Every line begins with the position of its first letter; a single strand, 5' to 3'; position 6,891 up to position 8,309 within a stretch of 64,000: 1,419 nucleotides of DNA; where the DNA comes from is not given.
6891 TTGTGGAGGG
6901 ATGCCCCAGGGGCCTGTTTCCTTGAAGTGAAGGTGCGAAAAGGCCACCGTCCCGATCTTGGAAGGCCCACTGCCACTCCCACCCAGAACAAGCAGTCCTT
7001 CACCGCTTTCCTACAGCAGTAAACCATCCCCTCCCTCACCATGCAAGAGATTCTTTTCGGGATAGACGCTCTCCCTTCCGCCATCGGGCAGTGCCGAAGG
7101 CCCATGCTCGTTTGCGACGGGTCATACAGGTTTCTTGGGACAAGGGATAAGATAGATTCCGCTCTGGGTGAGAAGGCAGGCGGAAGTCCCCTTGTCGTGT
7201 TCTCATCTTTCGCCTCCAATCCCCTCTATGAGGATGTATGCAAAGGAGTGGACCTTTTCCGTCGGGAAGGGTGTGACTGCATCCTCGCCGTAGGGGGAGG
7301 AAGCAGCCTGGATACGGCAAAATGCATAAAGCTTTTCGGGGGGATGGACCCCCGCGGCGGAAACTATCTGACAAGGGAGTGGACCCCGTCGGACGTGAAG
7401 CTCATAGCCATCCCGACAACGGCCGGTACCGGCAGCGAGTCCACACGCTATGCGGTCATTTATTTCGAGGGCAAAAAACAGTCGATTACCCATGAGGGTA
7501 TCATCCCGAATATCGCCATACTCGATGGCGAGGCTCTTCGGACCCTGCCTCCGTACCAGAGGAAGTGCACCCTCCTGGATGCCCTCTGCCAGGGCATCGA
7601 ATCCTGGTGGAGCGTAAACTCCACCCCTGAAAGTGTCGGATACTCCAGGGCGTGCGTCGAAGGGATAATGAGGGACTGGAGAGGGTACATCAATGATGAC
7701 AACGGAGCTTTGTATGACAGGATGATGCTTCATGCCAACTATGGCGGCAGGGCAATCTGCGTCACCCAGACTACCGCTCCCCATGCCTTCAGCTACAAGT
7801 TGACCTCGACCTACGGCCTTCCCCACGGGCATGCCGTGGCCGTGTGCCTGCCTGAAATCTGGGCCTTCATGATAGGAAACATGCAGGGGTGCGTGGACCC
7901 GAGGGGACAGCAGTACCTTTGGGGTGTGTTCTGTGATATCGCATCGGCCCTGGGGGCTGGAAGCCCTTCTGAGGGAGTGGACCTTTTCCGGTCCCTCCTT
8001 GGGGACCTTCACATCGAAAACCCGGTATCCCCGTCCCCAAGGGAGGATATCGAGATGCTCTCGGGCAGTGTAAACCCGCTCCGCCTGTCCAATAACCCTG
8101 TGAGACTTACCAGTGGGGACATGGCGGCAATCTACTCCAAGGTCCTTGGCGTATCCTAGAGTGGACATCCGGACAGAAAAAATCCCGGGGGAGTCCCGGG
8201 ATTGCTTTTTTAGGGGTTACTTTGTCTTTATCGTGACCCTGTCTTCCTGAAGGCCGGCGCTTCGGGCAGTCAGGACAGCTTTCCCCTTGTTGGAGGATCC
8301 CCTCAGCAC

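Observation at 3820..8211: Compact phosphonate operon ending in an alcohol dehydrogenase, not an aminotransferase: predicted 2-hydroxyethylphosphonate (CMP-activated) pathway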

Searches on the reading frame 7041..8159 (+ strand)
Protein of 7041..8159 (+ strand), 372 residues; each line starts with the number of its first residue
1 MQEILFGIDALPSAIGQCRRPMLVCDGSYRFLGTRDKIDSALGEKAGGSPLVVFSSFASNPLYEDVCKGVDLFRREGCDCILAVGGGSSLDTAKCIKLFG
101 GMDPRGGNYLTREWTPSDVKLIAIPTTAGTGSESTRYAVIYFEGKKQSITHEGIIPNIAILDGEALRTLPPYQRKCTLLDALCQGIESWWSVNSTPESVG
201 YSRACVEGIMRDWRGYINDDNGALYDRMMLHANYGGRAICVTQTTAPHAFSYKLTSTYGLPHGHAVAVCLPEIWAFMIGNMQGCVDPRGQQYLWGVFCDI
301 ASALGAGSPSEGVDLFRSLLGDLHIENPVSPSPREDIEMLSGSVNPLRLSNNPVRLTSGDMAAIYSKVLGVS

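Call 7: search_protein_families(library=pfam, proteins=[window:7041-8159:+], max_evalue=0.01)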
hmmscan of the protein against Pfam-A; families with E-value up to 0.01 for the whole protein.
window:7041-8159:+ (372 aa): 3 families
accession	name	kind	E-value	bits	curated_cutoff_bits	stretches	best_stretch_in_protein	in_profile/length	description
PF00465.25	Fe-ADH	-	1.5e-35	122.7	31.3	1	5-162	5-167/168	Iron-containing alcohol dehydrogenase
PF25137.1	ADH_Fe_C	-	5.2e-16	59.3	27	1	177-367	4-192/194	Fe-containing alcohol dehydrogenase family, C-terminal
PF13685.12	Fe-ADH_2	-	5.4e-06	26.9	28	1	57-96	54-93/149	Iron-containing alcohol dehydrogenase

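Call 8: search_protein_families(library=ncbifam, proteins=[window:7041-8159:+], max_evalue=0.001)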
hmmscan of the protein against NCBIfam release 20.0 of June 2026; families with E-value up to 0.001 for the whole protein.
window:7041-8159:+ (372 aa): 15 families
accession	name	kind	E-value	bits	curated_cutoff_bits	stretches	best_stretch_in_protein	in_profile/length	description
TIGR03405.1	Phn_Fe-ADH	equivalog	1.6e-40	139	423.7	1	12-304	17-310/355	iron-containing alcohol dehydrogenase PsrA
NF041833.1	Fe_ADH_ErcA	equivalog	5.7e-36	124.4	550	1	17-281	29-295/382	alcohol dehydrogenase-like regulatory protein ErcA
NF010378.0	PRK13805.1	equivalog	4.7e-33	114.1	951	1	6-276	467-756/872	bifunctional acetaldehyde-CoA/alcohol dehydrogenase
NF058672.1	4HyButDHCUPNE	equivalog_domain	1.2e-32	113.5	500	1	18-277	29-291/378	4-hydroxybutyrate dehydrogenase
TIGR02638.1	lactal_redase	equivalog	3.7e-31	108.3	523.15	1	19-277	30-292/379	lactaldehyde reductase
NF011998.0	PRK15454.1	equivalog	7.7e-29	100.6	556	1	51-276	80-309/395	ethanolamine utilization ethanol dehydrogenase EutG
NF053866.1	CholDhdGbsBBac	equivalog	1.4e-28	99.7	550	1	18-276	37-300/392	choline dehydrogenase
NF007911.0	PRK10624.1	equivalog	5.4e-28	98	537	1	19-277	31-291/382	lactaldehyde reductase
NF007363.0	PRK09860.1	equivalog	6.6e-28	97.9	581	1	19-276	32-291/383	L-threonine dehydrogenase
NF050025.1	SulfAcetaldRedSarD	equivalog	4.5e-26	91.6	700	1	19-276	31-290/385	sulfoacetaldehyde reductase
NF011717.0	PRK15138.1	equivalog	7.8e-19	68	645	1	25-275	37-294/387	alcohol dehydrogenase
NF041822.1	daptide_DH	equivalog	1.4e-18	67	300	1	78-182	55-168/363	daptide-type RiPP biosynthesis dehydogenase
TIGR04266.1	NDMA_methanol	equivalog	6.2e-16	58.2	625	1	48-278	65-304/420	NDMA-dependent methanol dehydrogenase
NF006941.0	PRK09423.1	subfamily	5.7e-08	32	336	1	34-168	44-159/367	glycerol dehydrogenase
NF047954.1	PrpdilGlycDhGldA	equivalog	0.0001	21.6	700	1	52-100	59-107/365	bifunctional L-1,2-propanediol dehydrogenase/glycerol dehydrogenase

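Call 10: search_solved_structures(query=window:7041-8159:+, max_evalue=0.001)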
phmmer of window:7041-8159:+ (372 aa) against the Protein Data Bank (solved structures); distinct sequences matched with E-value up to 0.001: 42.
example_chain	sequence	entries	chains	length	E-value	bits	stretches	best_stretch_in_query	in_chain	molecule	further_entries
6jko_A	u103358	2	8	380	1.1e-28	103.3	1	44-296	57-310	Methanol dehydrogenase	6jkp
8zrl_A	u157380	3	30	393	1.7e-28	102.6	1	19-277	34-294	NAD-dependent methanol dehydrogenase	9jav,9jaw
8zwd_B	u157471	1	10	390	6.2e-26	94.2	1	19-278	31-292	NAD(P)-dependent methanol dehydrogenase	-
1vhd_A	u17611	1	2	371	1e-24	90.2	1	33-284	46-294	alcohol dehydrogenase, iron-containing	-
1o2d_A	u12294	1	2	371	1.1e-24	90.1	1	33-282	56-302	Alcohol dehydrogenase, iron-containing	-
9jx4_A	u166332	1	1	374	2.2e-23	85.8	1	30-270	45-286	Aldehyde-alcohol dehydrogenase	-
3zdr_A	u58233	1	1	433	2.3e-22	82.4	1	19-282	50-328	ALCOHOL DEHYDROGENASE DOMAIN OF THE BIFUNCTIONAL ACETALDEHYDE DEHYDROGENASE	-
9ldl_C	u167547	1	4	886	6.8e-22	80.9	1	62-279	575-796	Aldehyde dehydrogenase family protein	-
7qnj_AAA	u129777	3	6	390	9.1e-22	80.5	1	31-276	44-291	Lactaldehyde reductase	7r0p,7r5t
7qlg_AAA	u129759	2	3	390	2.3e-21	79.1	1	31-276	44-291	Lactaldehyde reductase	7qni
1rrm_A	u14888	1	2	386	3.1e-21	78.7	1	31-276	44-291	Lactaldehyde reductase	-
2bi4_A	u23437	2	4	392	3.3e-21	78.6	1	31-276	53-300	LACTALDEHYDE REDUCTASE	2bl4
7qlq_AAA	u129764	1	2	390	3.4e-21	78.6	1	31-276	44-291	Lactaldehyde reductase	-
7qls_AAA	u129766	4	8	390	3.4e-21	78.6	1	31-276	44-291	Lactaldehyde reductase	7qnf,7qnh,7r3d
5br4_A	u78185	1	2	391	8.6e-21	77.3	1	31-276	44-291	Lactaldehyde reductase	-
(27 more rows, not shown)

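Call 18: find_homologous_proteins(query=window:7041-8159:+, max_evalue=1e-10)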
Query window:7041-8159:+ (372 aa): 7469 proteins with E <= 1e-10 among 8000 candidates; the best 120 are listed.
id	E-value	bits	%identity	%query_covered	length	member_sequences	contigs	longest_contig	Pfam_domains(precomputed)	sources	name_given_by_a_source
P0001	9.0e-256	866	100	100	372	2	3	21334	PF13685.13,PF25137.1,PF00465.26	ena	-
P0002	3.0e-168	578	68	100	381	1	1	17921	PF13685.13,PF25137.1,PF00465.26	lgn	-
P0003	8.9e-137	474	57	99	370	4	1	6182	PF13685.13,PF25137.1,PF00465.26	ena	-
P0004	2.8e-135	469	57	99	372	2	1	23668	PF13685.13,PF25137.1,PF00465.26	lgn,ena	-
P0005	5.4e-135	468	57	99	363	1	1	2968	PF13685.13,PF25137.1,PF00465.26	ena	-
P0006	2.6e-134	466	59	99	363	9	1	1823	PF13685.13,PF25137.1,PF00465.26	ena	-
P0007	9.1e-134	464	57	98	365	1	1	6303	PF13685.13,PF25137.1,PF00465.26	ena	-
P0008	1.2e-133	464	57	99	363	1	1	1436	PF13685.13,PF25137.1,PF00465.26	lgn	-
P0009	1.5e-133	463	57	99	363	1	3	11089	PF13685.13,PF25137.1,PF00465.26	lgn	-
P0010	2.0e-133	463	56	99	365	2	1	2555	PF13685.13,PF25137.1,PF00465.26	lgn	-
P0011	2.3e-133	463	56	98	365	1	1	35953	PF13685.13,PF25137.1,PF00465.26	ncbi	-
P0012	2.4e-133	463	56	98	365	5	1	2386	PF13685.13,PF25137.1,PF00465.26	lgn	-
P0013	2.9e-133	462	57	99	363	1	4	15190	PF13685.13,PF25137.1,PF00465.26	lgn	-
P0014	3.1e-133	462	58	99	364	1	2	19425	PF13685.13,PF25137.1,PF00465.26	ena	-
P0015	3.2e-133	462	57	99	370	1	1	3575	PF13685.13,PF25137.1,PF00465.26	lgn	-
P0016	5.2e-133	462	56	99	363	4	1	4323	PF13685.13,PF25137.1,PF00465.26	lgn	-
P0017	5.2e-133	462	57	99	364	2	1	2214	PF13685.13,PF25137.1,PF00465.26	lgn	-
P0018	6.3e-133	461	57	99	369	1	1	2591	PF13685.13,PF25137.1,PF00465.26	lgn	-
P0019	1.5e-132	460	57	99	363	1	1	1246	PF13685.13,PF25137.1,PF00465.26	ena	-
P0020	1.7e-132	460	58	99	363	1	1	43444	PF13685.13,PF25137.1,PF00465.26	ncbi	-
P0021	1.9e-132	460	56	99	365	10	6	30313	PF13685.13,PF25137.1,PF00465.26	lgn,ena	-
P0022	2.1e-132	460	56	99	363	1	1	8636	PF13685.13,PF25137.1,PF00465.26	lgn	-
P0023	2.3e-132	459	57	99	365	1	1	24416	PF13685.13,PF25137.1,PF00465.26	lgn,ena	-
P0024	2.5e-132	459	57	99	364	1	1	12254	PF13685.13,PF25137.1,PF00465.26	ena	-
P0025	3.1e-132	459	57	99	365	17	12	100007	PF13685.13,PF25137.1,PF00465.26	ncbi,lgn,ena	-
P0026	3.4e-132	459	57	99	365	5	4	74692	PF13685.13,PF25137.1,PF00465.26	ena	-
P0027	6.2e-132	458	60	95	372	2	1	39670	PF13685.13,PF25137.1,PF00465.26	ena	-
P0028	7.4e-132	458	57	99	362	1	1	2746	PF13685.13,PF25137.1,PF00465.26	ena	-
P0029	9.7e-132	457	58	99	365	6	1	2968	PF13685.13,PF25137.1,PF00465.26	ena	-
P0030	1.1e-131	457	57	99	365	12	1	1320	PF13685.13,PF25137.1,PF00465.26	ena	-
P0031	1.3e-131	457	59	95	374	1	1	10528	PF13685.13,PF25137.1,PF00465.26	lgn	-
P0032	1.3e-131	457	57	99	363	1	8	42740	PF13685.13,PF25137.1,PF00465.26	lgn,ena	-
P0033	1.3e-131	457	56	99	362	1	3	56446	PF13685.13,PF25137.1,PF00465.26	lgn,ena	-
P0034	1.5e-131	457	56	98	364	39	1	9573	PF13685.13,PF25137.1,PF00465.26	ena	-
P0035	1.7e-131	457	57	99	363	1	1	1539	PF13685.13,PF25137.1,PF00465.26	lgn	-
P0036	1.8e-131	457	57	99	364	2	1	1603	PF13685.13,PF25137.1,PF00465.26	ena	-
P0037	2.3e-131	456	57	99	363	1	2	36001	PF13685.13,PF25137.1,PF00465.26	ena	-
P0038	2.6e-131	456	56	99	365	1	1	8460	PF13685.13,PF25137.1,PF00465.26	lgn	-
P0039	3.7e-131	455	57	99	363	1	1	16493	PF13685.13,PF25137.1,PF00465.26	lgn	-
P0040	4.4e-131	455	57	99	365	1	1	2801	PF13685.13,PF25137.1,PF00465.26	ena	-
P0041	6.5e-131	455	56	99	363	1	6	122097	PF13685.13,PF25137.1,PF00465.26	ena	-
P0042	6.9e-131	455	57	99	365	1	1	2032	PF13685.13,PF25137.1,PF00465.26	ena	-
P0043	7.0e-131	455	57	99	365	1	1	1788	PF13685.13,PF25137.1,PF00465.26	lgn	-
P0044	8.6e-131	454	56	99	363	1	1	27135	PF13685.13,PF25137.1,PF00465.26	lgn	-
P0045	8.6e-131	454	57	99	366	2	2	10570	PF13685.13,PF25137.1,PF00465.26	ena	-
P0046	8.9e-131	454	56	99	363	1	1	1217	PF13685.13,PF25137.1,PF00465.26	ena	-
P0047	9.2e-131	454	56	99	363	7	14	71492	PF13685.13,PF25137.1,PF00465.26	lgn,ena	-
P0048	9.5e-131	454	57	99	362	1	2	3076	PF13685.13,PF25137.1,PF00465.26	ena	-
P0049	9.8e-131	454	55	99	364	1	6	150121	PF13685.13,PF25137.1,PF00465.26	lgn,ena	-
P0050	1.0e-130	454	57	99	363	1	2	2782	PF13685.13,PF25137.1,PF00465.26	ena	-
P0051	1.1e-130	454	57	99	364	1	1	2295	PF13685.13,PF25137.1,PF00465.26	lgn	-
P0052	1.6e-130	453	56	99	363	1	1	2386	PF13685.13,PF25137.1,PF00465.26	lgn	-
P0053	1.8e-130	453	56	99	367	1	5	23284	PF13685.13,PF25137.1,PF00465.26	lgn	-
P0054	1.8e-130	453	55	99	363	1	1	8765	PF13685.13,PF25137.1,PF00465.26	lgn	-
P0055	2.6e-130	453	57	99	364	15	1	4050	PF13685.13,PF25137.1,PF00465.26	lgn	-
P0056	2.8e-130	453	55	99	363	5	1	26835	PF13685.13,PF25137.1,PF00465.26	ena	-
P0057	3.0e-130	452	57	99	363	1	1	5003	PF13685.13,PF25137.1,PF00465.26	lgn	-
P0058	3.0e-130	452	56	99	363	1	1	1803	PF13685.13,PF25137.1,PF00465.26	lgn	-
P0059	3.0e-130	452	57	99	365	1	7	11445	PF13685.13,PF25137.1,PF00465.26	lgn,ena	-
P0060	3.2e-130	452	56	99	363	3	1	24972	PF13685.13,PF25137.1,PF00465.26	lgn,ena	-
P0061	3.3e-130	452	56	99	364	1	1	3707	PF13685.13,PF25137.1,PF00465.26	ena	-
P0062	3.4e-130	452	57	99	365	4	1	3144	PF13685.13,PF25137.1,PF00465.26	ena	-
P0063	3.6e-130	452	57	99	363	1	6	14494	PF13685.13,PF25137.1,PF00465.26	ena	-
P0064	3.8e-130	452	57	99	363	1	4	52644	PF13685.13,PF25137.1,PF00465.26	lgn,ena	-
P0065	3.8e-130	452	57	99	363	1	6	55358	PF13685.13,PF25137.1,PF00465.26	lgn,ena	-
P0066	3.8e-130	452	56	99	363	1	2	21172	PF13685.13,PF25137.1,PF00465.26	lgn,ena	-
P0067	4.0e-130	452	58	99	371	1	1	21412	PF13685.13,PF25137.1,PF00465.26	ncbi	-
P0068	4.1e-130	452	56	99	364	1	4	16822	PF13685.13,PF25137.1,PF00465.26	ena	-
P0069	4.4e-130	452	56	99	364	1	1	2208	PF13685.13,PF25137.1,PF00465.26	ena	-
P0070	4.6e-130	452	56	99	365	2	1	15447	PF13685.13,PF25137.1,PF00465.26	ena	-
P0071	4.8e-130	452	55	99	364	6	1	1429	PF13685.13,PF25137.1,PF00465.26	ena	-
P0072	4.8e-130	452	56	99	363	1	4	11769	PF13685.13,PF25137.1,PF00465.26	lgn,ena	-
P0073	4.9e-130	452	56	99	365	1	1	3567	PF13685.13,PF25137.1,PF00465.26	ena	-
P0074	5.0e-130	452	57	99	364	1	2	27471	PF13685.13,PF25137.1,PF00465.26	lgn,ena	-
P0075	5.2e-130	452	57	99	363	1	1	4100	PF13685.13,PF25137.1,PF00465.26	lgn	-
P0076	5.2e-130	452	57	99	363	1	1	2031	PF13685.13,PF25137.1,PF00465.26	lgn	-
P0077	5.2e-130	452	57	99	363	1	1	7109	PF13685.13,PF25137.1,PF00465.26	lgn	-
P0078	5.5e-130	452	57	99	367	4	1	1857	PF13685.13,PF25137.1,PF00465.26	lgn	-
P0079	5.5e-130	452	55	99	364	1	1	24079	PF13685.13,PF25137.1,PF00465.26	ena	-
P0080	6.1e-130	451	57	99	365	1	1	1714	PF13685.13,PF25137.1,PF00465.26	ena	-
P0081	6.9e-130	451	57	96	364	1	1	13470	PF13685.13,PF25137.1,PF00465.26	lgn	-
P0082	7.1e-130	451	57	99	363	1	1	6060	PF13685.13,PF25137.1,PF00465.26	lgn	-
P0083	7.4e-130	451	54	99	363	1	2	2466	PF13685.13,PF25137.1,PF00465.26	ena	-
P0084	7.5e-130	451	55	99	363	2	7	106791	PF13685.13,PF25137.1,PF00465.26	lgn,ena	-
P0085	8.4e-130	451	55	99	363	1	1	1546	PF13685.13,PF25137.1,PF00465.26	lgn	-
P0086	8.7e-130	451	56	99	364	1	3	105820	PF13685.13,PF25137.1,PF00465.26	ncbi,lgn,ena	-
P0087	8.9e-130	451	56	99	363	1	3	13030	PF13685.13,PF25137.1,PF00465.26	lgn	-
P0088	9.3e-130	451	56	98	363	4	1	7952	PF13685.13,PF25137.1,PF00465.26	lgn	-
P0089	1.0e-129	451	56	99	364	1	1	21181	PF13685.13,PF25137.1,PF00465.26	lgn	-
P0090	1.0e-129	451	55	99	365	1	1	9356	PF13685.13,PF25137.1,PF00465.26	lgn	-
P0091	1.1e-129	451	55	99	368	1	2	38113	PF13685.13,PF25137.1,PF00465.26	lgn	-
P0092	1.1e-129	451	57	99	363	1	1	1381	PF13685.13,PF25137.1,PF00465.26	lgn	-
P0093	1.3e-129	450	55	99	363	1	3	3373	PF13685.13,PF25137.1,PF00465.26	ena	-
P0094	1.3e-129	450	57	99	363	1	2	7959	PF13685.13,PF25137.1,PF00465.26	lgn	-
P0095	1.3e-129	450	56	99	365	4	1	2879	PF13685.13,PF25137.1,PF00465.26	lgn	-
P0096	1.4e-129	450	56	99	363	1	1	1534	PF13685.13,PF25137.1,PF00465.26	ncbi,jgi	jgi:alcohol dehydrogenase class IV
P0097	1.5e-129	450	56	98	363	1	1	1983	PF13685.13,PF25137.1,PF00465.26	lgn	-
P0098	1.6e-129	450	55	99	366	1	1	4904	PF13685.13,PF25137.1,PF00465.26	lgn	-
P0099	1.6e-129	450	57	98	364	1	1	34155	PF13685.13,PF25137.1,PF00465.26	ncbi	-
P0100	2.0e-129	450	56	99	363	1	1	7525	PF13685.13,PF25137.1,PF00465.26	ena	-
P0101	2.3e-129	450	55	98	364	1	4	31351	PF13685.13,PF25137.1,PF00465.26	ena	-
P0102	2.4e-129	449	54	99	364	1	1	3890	PF13685.13,PF25137.1,PF00465.26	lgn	-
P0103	2.6e-129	449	55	99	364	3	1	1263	PF13685.13,PF25137.1,PF00465.26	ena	-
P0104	2.6e-129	449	56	99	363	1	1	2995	PF13685.13,PF25137.1,PF00465.26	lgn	-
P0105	2.8e-129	449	57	99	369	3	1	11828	PF13685.13,PF25137.1,PF00465.26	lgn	-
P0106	2.9e-129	449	57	99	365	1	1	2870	PF13685.13,PF25137.1,PF00465.26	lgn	-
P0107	3.0e-129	449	56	99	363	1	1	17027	PF13685.13,PF25137.1,PF00465.26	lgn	-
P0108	3.1e-129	449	56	99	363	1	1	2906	PF13685.13,PF25137.1,PF00465.26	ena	-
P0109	3.1e-129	449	55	99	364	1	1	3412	PF13685.13,PF25137.1,PF00465.26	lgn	-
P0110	3.6e-129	449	57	99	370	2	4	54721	PF13685.13,PF25137.1,PF00465.26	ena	-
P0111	3.7e-129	449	55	99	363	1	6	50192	PF13685.13,PF25137.1,PF00465.26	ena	-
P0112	3.8e-129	449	57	99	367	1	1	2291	PF13685.13,PF25137.1,PF00465.26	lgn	-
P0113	4.0e-129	449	57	99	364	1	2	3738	PF13685.13,PF25137.1,PF00465.26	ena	-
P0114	4.2e-129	449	56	99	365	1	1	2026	PF13685.13,PF25137.1,PF00465.26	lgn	-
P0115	4.4e-129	449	55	99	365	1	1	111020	PF13685.13,PF25137.1,PF00465.26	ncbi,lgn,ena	-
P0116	4.6e-129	449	56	99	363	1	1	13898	PF13685.13,PF25137.1,PF00465.26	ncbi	-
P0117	4.6e-129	449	58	98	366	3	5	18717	PF13685.13,PF25137.1,PF00465.26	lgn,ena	-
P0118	4.7e-129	449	56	99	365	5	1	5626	PF13685.13,PF25137.1,PF00465.26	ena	-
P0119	4.7e-129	449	56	96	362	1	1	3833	PF13685.13,PF25137.1,PF00465.26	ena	-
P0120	4.9e-129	448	55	99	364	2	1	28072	PF13685.13,PF25137.1,PF00465.26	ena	-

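Call 19: find_encoding_contigs(protein=P0025, flank=10000, max_places=3)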
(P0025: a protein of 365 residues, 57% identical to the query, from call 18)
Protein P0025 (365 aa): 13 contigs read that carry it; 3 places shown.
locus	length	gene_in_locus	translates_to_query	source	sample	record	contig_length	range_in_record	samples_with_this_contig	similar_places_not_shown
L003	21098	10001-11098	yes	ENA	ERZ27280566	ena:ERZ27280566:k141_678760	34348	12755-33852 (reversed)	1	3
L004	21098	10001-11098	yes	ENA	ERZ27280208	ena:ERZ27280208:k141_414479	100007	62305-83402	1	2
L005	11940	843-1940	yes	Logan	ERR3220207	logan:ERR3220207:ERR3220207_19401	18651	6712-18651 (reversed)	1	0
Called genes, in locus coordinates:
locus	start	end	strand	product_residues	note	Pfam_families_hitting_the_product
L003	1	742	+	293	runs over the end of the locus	-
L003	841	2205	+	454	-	PF00005:ABC_tran (faint), PF13175:AAA_15, PF13304:AAA_21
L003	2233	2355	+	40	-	-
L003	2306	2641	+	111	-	-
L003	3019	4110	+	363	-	PF01757:Acyl_transf_3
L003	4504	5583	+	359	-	PF00535:Glycos_transf_2, PF10111:Glyco_tranf_2_2 (weak), PF13506:Glyco_transf_21 (weak)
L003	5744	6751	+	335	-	PF00535:Glycos_transf_2, PF10111:Glyco_tranf_2_2, PF13506:Glyco_transf_21, PF13641:Glyco_tranf_2_3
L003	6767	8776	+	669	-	PF00483:NTP_transferase (weak), PF12804:NTP_transf_3, PF20202:DUF6564 (weak), PF01467:CTP_transf_like, PF13714:PEP_mutase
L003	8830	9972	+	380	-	PF02776:TPP_enzyme_N, PF02775:TPP_enzyme_C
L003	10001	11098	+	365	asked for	PF00465:Fe-ADH, PF13685:Fe-ADH_2 (faint), PF25137:ADH_Fe_C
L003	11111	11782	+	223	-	PF04991:LicD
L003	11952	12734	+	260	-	-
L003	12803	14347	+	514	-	-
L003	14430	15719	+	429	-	PF03721:UDPG_MGDP_dh_N, PF00984:UDPG_MGDP_dh, PF03720:UDPG_MGDP_dh_C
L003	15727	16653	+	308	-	PF00535:Glycos_transf_2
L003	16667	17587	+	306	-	PF01697:Glyco_transf_92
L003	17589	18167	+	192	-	PF00132:Hexapep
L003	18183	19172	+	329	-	PF01757:Acyl_transf_3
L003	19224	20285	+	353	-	PF14897:EpsG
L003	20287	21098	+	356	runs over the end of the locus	PF13439:Glyco_transf_4, PF20706:GT4-conflict (weak), PF00534:Glycos_transf_1, PF13692:Glyco_trans_1_4, PF13524:Glyco_trans_1_2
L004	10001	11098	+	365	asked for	PF00465:Fe-ADH, PF13685:Fe-ADH_2 (faint), PF25137:ADH_Fe_C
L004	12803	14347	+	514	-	PF01554:MatE (weak)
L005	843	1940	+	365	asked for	PF00465:Fe-ADH, PF13685:Fe-ADH_2 (faint), PF25137:ADH_Fe_C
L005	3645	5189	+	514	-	PF01554:MatE (weak)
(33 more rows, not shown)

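Call 20: find_encoding_contigs(protein=P0002, flank=10000, max_places=2)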
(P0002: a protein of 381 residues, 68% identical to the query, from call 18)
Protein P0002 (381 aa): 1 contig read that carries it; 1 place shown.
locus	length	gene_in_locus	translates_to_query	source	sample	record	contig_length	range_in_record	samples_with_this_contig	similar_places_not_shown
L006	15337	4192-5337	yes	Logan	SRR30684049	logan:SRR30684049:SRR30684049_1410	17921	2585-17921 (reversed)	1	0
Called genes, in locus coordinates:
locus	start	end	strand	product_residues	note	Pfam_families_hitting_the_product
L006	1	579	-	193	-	?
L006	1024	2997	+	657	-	PF12804:NTP_transf_3 (weak), PF20202:DUF6564 (weak), PF01467:CTP_transf_like, PF13714:PEP_mutase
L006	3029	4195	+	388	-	PF02776:TPP_enzyme_N, PF02775:TPP_enzyme_C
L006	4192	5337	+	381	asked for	PF00465:Fe-ADH, PF13685:Fe-ADH_2 (faint), PF25137:ADH_Fe_C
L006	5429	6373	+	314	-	PF04991:LicD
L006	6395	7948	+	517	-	-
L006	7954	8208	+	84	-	-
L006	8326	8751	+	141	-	PF04205:FMN_bind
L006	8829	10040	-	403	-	PF00155:Aminotran_1_2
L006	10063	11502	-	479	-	PF01554:MatE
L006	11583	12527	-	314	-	PF20434:BD-FAE, PF07859:Abhydrolase_3, PF00326:Peptidase_S9, PF01738:DLH (faint)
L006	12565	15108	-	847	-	PF00580:UvrD-helicase, PF01443:Viral_helicase1 (faint), PF13245:AAA_19, PF13604:AAA_30 (faint), PF13361:UvrD_C, PF00929:RNase_T, PF13361:UvrD_C, PF13538:UvrD_C_2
